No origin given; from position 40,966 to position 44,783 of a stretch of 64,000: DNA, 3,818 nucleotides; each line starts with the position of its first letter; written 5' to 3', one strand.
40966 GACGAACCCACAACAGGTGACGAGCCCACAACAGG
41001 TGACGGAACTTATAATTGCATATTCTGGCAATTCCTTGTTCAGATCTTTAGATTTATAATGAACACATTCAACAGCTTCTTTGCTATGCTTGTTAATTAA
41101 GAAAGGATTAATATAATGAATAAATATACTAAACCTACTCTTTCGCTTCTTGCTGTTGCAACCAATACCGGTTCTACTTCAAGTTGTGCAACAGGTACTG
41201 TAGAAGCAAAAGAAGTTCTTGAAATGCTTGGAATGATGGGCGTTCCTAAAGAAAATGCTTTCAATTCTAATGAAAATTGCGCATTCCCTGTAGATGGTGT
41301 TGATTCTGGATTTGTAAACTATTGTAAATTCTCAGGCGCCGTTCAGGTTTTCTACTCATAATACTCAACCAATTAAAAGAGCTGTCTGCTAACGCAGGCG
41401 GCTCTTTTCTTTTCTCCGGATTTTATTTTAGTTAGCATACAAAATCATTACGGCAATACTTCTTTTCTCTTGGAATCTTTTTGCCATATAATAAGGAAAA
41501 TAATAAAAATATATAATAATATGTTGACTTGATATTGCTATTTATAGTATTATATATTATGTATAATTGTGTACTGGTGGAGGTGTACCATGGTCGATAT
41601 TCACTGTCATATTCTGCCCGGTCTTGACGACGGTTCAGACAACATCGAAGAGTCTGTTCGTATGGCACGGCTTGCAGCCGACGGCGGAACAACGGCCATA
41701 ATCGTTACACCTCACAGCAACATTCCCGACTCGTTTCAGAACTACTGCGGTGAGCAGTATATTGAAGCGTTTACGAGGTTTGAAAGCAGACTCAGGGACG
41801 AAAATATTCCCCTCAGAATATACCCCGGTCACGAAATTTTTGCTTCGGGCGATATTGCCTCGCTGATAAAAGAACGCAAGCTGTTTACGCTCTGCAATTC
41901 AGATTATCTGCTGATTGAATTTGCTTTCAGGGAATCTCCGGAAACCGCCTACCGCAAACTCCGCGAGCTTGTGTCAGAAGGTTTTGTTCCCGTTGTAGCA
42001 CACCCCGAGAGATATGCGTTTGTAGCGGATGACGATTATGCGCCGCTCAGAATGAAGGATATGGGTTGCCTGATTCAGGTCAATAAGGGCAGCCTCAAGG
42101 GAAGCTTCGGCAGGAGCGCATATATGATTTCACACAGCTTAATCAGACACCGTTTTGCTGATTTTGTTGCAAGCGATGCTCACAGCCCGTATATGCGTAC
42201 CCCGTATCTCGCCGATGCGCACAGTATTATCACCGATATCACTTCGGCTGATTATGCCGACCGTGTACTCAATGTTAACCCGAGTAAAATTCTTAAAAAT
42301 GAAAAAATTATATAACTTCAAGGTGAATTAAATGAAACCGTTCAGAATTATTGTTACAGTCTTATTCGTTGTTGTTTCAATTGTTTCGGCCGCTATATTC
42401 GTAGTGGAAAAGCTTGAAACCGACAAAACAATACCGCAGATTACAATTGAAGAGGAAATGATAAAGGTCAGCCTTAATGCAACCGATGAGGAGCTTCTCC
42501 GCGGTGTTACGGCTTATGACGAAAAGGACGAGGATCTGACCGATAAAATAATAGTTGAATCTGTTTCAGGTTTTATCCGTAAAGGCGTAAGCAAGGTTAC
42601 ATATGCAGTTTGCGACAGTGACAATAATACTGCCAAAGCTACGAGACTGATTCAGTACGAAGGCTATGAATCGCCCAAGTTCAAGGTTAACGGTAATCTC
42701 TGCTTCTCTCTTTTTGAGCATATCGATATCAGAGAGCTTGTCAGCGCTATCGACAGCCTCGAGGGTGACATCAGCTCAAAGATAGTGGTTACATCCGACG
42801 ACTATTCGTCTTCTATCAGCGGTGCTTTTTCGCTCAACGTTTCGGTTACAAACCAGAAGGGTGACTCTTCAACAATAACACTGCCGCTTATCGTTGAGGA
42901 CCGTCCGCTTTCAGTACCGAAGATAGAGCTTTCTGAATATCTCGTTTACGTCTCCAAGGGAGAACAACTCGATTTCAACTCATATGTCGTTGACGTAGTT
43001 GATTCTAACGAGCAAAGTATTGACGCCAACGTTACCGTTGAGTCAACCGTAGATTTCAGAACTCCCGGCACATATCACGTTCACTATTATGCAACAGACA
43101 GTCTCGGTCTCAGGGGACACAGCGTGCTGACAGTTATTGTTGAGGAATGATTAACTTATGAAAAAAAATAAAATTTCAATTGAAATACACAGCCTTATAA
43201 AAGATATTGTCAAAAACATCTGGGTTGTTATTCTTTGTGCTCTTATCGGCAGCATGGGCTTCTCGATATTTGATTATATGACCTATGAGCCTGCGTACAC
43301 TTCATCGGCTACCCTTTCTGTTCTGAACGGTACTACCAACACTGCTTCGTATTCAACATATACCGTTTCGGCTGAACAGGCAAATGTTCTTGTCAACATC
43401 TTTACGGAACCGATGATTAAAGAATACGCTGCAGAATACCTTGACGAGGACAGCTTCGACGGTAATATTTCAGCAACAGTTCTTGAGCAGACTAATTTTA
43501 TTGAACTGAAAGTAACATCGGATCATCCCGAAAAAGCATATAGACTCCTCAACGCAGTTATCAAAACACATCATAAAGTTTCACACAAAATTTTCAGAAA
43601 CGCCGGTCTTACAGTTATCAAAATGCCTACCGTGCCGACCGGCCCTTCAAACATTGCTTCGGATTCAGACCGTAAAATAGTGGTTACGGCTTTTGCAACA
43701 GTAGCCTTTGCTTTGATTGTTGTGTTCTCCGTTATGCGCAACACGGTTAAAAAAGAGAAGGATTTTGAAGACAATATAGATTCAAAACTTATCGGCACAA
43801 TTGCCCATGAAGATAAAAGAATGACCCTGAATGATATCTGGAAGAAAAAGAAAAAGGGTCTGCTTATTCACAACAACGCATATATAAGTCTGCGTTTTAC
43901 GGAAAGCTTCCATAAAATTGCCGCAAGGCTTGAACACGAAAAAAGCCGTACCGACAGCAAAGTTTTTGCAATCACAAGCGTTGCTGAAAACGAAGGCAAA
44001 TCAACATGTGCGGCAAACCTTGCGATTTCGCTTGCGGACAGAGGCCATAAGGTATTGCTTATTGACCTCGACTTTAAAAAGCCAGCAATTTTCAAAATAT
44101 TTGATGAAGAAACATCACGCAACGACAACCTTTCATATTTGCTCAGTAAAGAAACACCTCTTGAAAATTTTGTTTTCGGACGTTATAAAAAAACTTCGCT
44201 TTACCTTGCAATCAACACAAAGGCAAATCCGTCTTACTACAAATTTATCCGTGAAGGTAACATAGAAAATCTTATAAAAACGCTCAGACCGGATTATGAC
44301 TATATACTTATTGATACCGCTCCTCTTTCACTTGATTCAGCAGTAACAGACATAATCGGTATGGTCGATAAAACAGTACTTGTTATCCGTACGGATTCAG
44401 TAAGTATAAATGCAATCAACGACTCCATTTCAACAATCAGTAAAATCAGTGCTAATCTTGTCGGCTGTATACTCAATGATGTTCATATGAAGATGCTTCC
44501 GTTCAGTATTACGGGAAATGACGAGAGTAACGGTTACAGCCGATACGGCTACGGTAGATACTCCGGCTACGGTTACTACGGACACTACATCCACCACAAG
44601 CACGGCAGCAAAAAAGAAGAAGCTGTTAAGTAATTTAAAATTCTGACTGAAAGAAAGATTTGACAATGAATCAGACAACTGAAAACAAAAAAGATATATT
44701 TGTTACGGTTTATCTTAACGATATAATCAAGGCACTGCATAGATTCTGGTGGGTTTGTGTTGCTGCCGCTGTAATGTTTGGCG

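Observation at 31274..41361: HprK-like P-loop protein and radical SAM/SPASM enzyme in one operon with a 1920-aa exoprotein and an 81-aa Cys peptide, next to an ABC exporter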

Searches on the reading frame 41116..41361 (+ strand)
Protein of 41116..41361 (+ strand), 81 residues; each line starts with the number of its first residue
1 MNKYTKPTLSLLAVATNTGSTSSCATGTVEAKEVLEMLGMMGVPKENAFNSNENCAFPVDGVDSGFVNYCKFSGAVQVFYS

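Call 8: search_protein_families(library=pfam, proteins=[window:41116-41361:+], max_evalue=0.01)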
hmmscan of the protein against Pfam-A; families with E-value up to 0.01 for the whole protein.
window:41116-41361:+ (81 aa): 0 families

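Call 9: search_protein_families(library=ncbifam, proteins=[window:41116-41361:+], max_evalue=0.01)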
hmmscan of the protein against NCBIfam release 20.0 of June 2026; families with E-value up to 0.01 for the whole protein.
window:41116-41361:+ (81 aa): 0 families

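Call 24: find_homologous_proteins(query=window:41116-41361:+, max_evalue=0.01)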
Query window:41116-41361:+ (81 aa): 8 proteins with E <= 0.01 among 8 candidates.
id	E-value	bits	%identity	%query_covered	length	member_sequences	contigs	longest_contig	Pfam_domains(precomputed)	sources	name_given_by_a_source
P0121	9.1e-42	157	91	100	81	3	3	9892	-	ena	-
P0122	2.9e-37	143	84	98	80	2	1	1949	-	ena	-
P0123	1.7e-36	141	81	100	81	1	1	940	-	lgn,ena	-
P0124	3.8e-36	140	80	100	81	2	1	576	-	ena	-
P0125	3.3e-30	121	73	100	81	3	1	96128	-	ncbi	-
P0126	9.1e-26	107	68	100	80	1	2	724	-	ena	-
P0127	3.3e-24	102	65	100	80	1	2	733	-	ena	-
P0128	2.0e-23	99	63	100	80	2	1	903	-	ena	-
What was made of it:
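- Tried and rejected: A single-sequence homology search with the 81-aa protein found only 8 relatives (call 24).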

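Call 29: find_homologous_proteins(query=A2, max_evalue=0.01)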
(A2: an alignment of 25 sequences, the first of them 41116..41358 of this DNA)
Query A2 (25 sequences) (81 aa, profile of the alignment): 82 proteins with E <= 0.01 among 354 candidates.
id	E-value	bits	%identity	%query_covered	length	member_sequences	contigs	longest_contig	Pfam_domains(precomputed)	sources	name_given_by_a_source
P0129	1.6e-23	101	25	90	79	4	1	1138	-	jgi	-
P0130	1.9e-23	100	27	93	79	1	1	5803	-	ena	-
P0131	3.6e-23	99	26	90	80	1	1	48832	-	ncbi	-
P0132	1.7e-22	97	26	90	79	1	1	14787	-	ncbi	-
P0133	1.9e-22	97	29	90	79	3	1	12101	-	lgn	-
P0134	4.0e-22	96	28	90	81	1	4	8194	-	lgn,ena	-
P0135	4.3e-22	96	32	90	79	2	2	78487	-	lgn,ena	-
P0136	1.4e-21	94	29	93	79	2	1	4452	-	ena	-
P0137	1.5e-21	94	25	93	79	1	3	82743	-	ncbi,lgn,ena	-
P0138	2.1e-21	94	30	90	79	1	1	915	-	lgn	-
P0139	2.4e-21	94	25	93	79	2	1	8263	-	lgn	-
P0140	2.5e-21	94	26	90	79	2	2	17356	-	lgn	-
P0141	2.8e-21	93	26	93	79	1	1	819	-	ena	-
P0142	6.1e-21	92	25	93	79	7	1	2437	-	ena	-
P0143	1.6e-20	91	28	98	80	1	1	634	-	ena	-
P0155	2.3e-17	81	27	90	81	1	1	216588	-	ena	-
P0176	7.6e-14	70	29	93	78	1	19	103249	-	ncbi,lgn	-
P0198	1.2e-5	43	-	-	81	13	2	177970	-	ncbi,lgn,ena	-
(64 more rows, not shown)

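Call 34: find_encoding_contigs(protein=P0155, flank=10000, max_places=1)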
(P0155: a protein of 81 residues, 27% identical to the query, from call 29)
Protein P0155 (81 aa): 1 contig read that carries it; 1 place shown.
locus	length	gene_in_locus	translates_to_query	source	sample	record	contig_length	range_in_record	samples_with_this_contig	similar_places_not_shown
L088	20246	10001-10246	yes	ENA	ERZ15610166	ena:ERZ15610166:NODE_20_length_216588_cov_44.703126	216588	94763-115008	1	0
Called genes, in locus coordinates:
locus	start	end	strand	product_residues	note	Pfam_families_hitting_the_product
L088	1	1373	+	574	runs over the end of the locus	PF00664:ABC_membrane, PF02463:SMC_N (weak), PF00005:ABC_tran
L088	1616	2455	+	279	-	PF27840:ScmC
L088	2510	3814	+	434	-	PF04055:Radical_SAM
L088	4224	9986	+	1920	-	-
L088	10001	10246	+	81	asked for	-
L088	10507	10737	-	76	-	-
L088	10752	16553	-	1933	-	-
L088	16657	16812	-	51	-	-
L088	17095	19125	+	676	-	PF01368:DHH, PF02272:DHHA1, PF17768:RecJ_OB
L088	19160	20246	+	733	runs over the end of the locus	PF13328:HD_4, PF01966:HD, PF04607:RelA_SpoT, PF02824:TGS, PF19296:RelA_AH, PF28438:RelA_RIS, PF13291:ACT_4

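Call 35: find_encoding_contigs(protein=P0198, flank=10000, max_places=2)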
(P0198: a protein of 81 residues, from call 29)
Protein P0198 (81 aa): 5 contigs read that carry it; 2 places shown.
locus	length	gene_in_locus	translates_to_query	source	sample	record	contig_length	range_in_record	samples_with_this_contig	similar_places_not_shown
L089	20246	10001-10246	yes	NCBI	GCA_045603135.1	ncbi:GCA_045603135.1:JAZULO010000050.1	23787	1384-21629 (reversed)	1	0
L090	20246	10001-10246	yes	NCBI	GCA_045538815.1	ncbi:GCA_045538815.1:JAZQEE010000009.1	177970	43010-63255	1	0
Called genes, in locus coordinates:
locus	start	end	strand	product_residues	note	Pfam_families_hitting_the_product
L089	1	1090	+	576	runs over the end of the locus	PF00664:ABC_membrane, PF02463:SMC_N (weak), PF00005:ABC_tran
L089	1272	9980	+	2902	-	PF02837:Glyco_hydro_2_N, PF00703:Glyco_hydro_2, PF02836:Glyco_hydro_2_C, PF18565:Glyco_hydro2_C5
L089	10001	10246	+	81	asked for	-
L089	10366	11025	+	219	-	-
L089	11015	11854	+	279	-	PF27840:ScmC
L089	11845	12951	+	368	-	PF04055:Radical_SAM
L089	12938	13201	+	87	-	PF05402:PqqD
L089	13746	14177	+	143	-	-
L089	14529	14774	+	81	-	PF21757:DUF6870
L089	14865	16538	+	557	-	PF00239:Resolvase, PF07508:Recombinase, PF13408:Zn_ribbon_recom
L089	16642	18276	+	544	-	-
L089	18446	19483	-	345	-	PF01757:Acyl_transf_3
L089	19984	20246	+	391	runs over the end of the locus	PF10509:GalKase_gal_bdg (weak), PF00288:GHMP_kinases_N, PF08544:GHMP_kinases_C (weak)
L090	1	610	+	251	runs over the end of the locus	PF13237:Fer4_10 (weak), PF14697:Fer4_21 (faint), PF12837:Fer4_6 (faint), PF12838:Fer4_7 (weak), PF13187:Fer4_9 (faint), PF00037:Fer4 (weak)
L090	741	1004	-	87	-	PF20648:DUF6809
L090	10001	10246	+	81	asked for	-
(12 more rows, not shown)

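Call 36: find_encoding_contigs(protein=P0176, flank=10000, max_places=2)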
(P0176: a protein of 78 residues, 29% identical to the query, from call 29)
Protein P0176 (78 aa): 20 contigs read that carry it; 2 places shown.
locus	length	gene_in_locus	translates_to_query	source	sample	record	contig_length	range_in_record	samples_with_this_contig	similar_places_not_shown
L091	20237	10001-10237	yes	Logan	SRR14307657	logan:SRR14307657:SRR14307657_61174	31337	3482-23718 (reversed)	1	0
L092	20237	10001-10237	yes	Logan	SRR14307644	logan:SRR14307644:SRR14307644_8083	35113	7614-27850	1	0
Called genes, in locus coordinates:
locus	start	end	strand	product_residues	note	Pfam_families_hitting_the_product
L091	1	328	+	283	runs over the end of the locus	PF27840:ScmC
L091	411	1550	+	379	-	PF04055:Radical_SAM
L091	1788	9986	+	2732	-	PF09479:Flg_new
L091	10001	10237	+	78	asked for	-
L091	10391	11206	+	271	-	PF16403:Bact_surface_Ig-like, PF18981:InlK_D3 (weak)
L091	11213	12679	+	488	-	PF02706:Wzz (weak), PF01656:CbiA, PF09140:MipZ (weak), PF10609:ParA, PF13614:AAA_31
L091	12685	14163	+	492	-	PF10609:ParA, PF01656:CbiA, PF13614:AAA_31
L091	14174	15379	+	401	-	PF00155:Aminotran_1_2, PF01041:DegT_DnrJ_EryC1, PF01053:Cys_Met_Meta_PP (weak)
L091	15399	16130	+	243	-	PF02397:Bac_transf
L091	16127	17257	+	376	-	PF13477:Glyco_trans_4_2, PF13439:Glyco_transf_4, PF13579:Glyco_trans_4_4, PF00534:Glycos_transf_1, PF13692:Glyco_trans_1_4, PF13524:Glyco_trans_1_2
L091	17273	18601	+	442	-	PF03721:UDPG_MGDP_dh_N, PF00984:UDPG_MGDP_dh, PF03720:UDPG_MGDP_dh_C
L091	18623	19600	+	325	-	PF05368:NmrA, PF01073:3Beta_HSD, PF01370:Epimerase, PF02719:Polysacc_synt_2, PF04321:RmlD_sub_bind (faint), PF07993:NAD_binding_4 (weak), PF13460:NAD_binding_10, PF16363:GDP_Man_Dehyd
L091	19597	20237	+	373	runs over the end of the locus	PF00534:Glycos_transf_1, PF13692:Glyco_trans_1_4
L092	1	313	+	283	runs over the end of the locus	PF27840:ScmC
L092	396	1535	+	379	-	PF04055:Radical_SAM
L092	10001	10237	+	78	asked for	-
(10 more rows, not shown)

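Call 59: search_protein_families(library=pfam, proteins=[L089:1272-9977:+, L089:10366-11022:+], max_evalue=1)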
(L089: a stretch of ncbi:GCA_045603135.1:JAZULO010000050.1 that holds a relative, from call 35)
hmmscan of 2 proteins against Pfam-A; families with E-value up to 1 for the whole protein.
L089:1272-9977:+ (2902 aa): 10 families
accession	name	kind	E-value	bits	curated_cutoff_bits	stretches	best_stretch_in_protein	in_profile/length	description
PF02836.23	Glyco_hydro_2_C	-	4.1e-24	85.7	21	1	329-567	6-222/302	Glycosyl hydrolases family 2, TIM barrel domain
PF02837.24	Glyco_hydro_2_N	-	5e-23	82.3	28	1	54-200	4-165/169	Glycosyl hydrolases family 2, sugar binding domain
PF00703.27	Glyco_hydro_2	-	2.2e-19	70.6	23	1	215-321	7-109/109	Glycosyl hydrolases family 2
PF18565.7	Glyco_hydro2_C5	-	1.8e-10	41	32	1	813-908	8-93/103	Glycoside hydrolase family 2 C-terminal domain 5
PF07691.17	PA14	-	5.7e-05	23.4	24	1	1965-2042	42-109/147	PA14 domain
PF22666.2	Glyco_hydro_2_N2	-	0.00024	21.6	27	1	111-174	51-117/167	Glycosyl hydrolase 2 galactose-binding domain-like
PF16850.11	Inhibitor_I66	-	0.00059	20.2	27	1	1140-1207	6-66/146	Peptidase inhibitor I66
PF16355.11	DUF4982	-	0.00091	19.6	23.9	1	695-727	4-31/61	Domain of unknown function (DUF4982)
PF07233.18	DUF1425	-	0.019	15.3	28.3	1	214-279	13-79/96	Protein of unknown function (DUF1425)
PF17786.7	Mannosidase_ig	-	0.27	12.2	23.4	1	233-314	4-82/91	Mannosidase Ig/CBM-like domain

L089:10366-11022:+ (219 aa): 0 families

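Call 63: predict_structure(alignment_id=A4)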
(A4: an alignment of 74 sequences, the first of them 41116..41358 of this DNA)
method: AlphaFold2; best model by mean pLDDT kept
length: 81 residues; sequences in the alignment: 74
mean_pLDDT: 50.6   pTM: 0.28
mean pLDDT of the five models: 50.6, 50.4, 48.8, 45.1, 44.4
residues with pLDDT >= 90: 0; 70-90: 0; 50-70: 34; < 50: 47
segments of 3 or more residues with pLDDT < 50: 1-3, 8-28, 63-81
pLDDT, mean of each block of 10 residues (from residue 1): 49 43 45 65 60 52 48 44 39
secondary structure, 60 per line:
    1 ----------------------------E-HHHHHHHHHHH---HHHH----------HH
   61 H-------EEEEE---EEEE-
elements in order: H31-41 H45-48 E69-73 E77-80

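Call 70: search_solved_structures(query=A2, max_evalue=10)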
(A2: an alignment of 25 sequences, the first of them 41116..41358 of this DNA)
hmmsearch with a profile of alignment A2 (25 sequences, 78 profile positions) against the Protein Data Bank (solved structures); distinct sequences matched with E-value up to 10: 0.

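Call 85: search_protein_families(library=ncbifam, proteins=[L089:12938-13198:+, L089:10366-11022:+, L089:11845-12948:+], max_evalue=0.01)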
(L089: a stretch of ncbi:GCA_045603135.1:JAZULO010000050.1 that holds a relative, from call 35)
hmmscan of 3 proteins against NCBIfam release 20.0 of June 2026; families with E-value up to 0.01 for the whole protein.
L089:12938-13198:+ (87 aa): 8 families
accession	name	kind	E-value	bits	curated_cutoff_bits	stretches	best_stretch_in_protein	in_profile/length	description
NF033530.1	lasso_PqqD_Strm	exception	3.1e-09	36.9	70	1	32-85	24-77/78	lasso peptide biosynthesis PqqD family chaperone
NF033536.1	lasso_PqqD_Bac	exception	3.6e-08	33.4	80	1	26-86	26-86/88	lasso peptide biosynthesis PqqD family chaperone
TIGR04302.1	geo_PqqD_fam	equivalog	1.1e-05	25.8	100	1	20-83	34-97/102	GeoRSP system PqqD family peptide chaperone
NF050069.2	PqqD_rel_WgkC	exception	8.3e-05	22.5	110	1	35-86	35-86/103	PqqD family peptide maturation chaperone WgkC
TIGR04248.1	SCM_PqqD_rel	equivalog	0.0004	20.5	100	1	31-80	26-75/84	SynChlorMet cassette protein ScmD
TIGR03859.1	PQQ_PqqD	equivalog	0.00046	20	46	1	27-86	22-80/81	pyrroloquinoline quinone biosynthesis peptide chaperone PqqD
NF002535.0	PRK02079.1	equivalog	0.003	17.3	101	1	27-84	31-87/92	pyrroloquinoline quinone biosynthesis peptide chaperone PqqD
TIGR04353.1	PqqD_rel_X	equivalog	0.0039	18.1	35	1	32-87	16-74/74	HPr-rel-A system PqqD family peptide chaperone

L089:10366-11022:+ (219 aa): 0 families

L089:11845-12948:+ (368 aa): 70 families (the best 25 are shown)
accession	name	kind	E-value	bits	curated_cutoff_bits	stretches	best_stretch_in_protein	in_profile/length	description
TIGR02668.1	moaA_archaeal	equivalog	8.7e-31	107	325.25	1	29-190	15-181/303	GTP 3',8-cyclase MoaA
TIGR04545.1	rSAM_ahbD_hemeb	equivalog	2.6e-29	102.7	500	1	28-334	4-330/339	heme b synthase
TIGR02666.1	moaA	equivalog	9.1e-27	93.9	284.05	1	30-190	16-187/336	GTP 3',8-cyclase MoaA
NF001199.0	PRK00164.2-1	equivalog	2.1e-26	92.8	231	1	29-190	17-182/308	GTP 3',8-cyclase MoaA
TIGR04055.1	rSAM_NirJ2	equivalog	5.5e-23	82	500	1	29-332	5-315/326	putative heme d1 biosynthesis radical SAM protein NirJ2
TIGR04053.2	TIGR04053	equivalog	9.9e-23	81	395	1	26-192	10-182/366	TIGR04053 family radical SAM/SPASM domain-containing protein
TIGR03961.1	rSAM_PTO1314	hypoth_equivalog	2.2e-22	79.8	306.05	1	12-197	12-193/332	PTO1314 family radical SAM protein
TIGR03962.1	mycofact_rSAM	equivalog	2.4e-21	76.3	265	1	22-337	10-328/339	mycofactocin radical SAM maturase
TIGR02109.1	PQQ_syn_pqqE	equivalog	4.2e-21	75.3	381.35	1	21-189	4-175/358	pyrroloquinoline quinone biosynthesis protein PqqE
TIGR04250.1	SCM_rSAM_ScmE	equivalog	1.2e-20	73.8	400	1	24-281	3-278/358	SynChlorMet cassette radical SAM/SPASM protein ScmE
NF050035.1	rSAM_WgK_link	exception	4.8e-19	68.6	650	1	29-208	14-196/367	radical SAM/SPASM peptide maturase WgkB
TIGR04317.1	W_rSAM_matur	equivalog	1.1e-18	67.5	380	1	29-190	9-178/349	tungsten cofactor oxidoreductase radical SAM maturase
NF038283.1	viperin_w_prok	equivalog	1.4e-18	67.1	180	1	28-175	6-169/281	viperin family antiviral radical SAM protein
TIGR04051.1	rSAM_NirJ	equivalog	1.4e-18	67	515.45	1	28-189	6-169/354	heme d1 biosynthesis radical SAM protein NirJ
NF045574.1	sacti_mat_StsB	exception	6.3e-18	64.9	625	1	29-190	101-263/466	StsB family radical SAM/SPASM domain sactipeptide maturase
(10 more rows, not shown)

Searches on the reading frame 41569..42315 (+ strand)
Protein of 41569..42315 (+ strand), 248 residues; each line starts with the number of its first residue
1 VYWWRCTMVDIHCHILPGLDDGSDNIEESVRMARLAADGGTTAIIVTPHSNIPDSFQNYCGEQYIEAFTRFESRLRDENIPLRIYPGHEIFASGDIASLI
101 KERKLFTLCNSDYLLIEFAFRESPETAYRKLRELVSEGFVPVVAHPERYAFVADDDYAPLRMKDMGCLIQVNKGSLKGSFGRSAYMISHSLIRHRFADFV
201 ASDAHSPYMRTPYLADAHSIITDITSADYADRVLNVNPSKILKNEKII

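Call 23: search_protein_families(library=pfam, proteins=[window:41569-42315:+], max_evalue=0.001)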
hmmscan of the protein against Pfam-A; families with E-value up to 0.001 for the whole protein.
window:41569-42315:+ (248 aa): 1 family
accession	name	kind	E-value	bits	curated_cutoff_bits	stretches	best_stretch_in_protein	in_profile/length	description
PF19567.5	CpsB_CapC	-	7.3e-62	209.3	27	1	8-243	1-234/234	Capsular polysaccharide synthesis, CpsB/CapC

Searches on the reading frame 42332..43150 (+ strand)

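Call 23: search_protein_families(library=pfam, proteins=[window:42332-43150:+], max_evalue=0.001)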
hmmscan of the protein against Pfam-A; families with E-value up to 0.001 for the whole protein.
window:42332-43150:+ (272 aa): 2 families
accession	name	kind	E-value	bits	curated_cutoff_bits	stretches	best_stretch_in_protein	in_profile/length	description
PF16403.11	Bact_surface_Ig-like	-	2.9e-17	62.9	27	2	215-270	17-71/71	Bacterial surface protein, Ig-like domain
PF18981.6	InlK_D3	-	0.00086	19.8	25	1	209-269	13-72/75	Internalin K domain (D3/D4)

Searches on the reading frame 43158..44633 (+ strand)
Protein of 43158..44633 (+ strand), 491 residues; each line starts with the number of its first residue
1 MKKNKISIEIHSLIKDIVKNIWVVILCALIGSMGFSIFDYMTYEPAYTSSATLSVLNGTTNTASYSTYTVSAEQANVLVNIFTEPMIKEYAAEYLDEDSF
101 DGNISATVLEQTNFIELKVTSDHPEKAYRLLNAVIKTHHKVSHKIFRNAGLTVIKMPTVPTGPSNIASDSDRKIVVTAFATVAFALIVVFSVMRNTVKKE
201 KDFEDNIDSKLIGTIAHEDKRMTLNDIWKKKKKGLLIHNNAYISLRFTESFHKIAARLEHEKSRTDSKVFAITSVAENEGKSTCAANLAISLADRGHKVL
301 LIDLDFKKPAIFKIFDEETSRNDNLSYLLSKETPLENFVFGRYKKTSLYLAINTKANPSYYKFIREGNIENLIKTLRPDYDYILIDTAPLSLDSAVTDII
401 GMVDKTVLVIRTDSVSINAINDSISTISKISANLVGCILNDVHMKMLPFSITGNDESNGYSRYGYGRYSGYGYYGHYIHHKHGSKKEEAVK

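Call 23: search_protein_families(library=pfam, proteins=[window:43158-44633:+], max_evalue=0.001)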
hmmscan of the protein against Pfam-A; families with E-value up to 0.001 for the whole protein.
window:43158-44633:+ (491 aa): 7 families
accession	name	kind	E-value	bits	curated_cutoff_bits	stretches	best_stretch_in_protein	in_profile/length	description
PF13614.12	AAA_31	-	1.9e-16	61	27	1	270-433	4-170/177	AAA domain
PF10609.15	ParA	-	7.2e-13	49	27.1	1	270-441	6-174/246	NUBPL iron-transfer P-loop NTPase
PF01656.29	CbiA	-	4.5e-10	40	25.4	1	271-442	2-83/125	CobQ/CobB/MinD/ParA nucleotide binding domain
PF09140.17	MipZ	-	1.6e-05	24.8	20.7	1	279-388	12-108/262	ATPase MipZ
PF02374.21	ArsA_ATPase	-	0.00051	19.8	24.3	0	280-318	13-50/305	Anion-transporting ATPase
PF06564.18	CBP_BcsQ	-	0.00062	19.8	21.3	0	269-414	3-149/234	Cellulose biosynthesis protein BcsQ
PF02706.20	Wzz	-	0.00073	20.2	25.5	1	7-87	2-83/91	Chain length determinant protein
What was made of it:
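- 41569..48108 (+): Start of the adjacent capsule/exopolysaccharide locus: CpsB phosphatase, Ig-like protein, two Wzz-tyrosine-kinase fusions, DegT aminotransferase, priming sugar transferase. Call 23.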
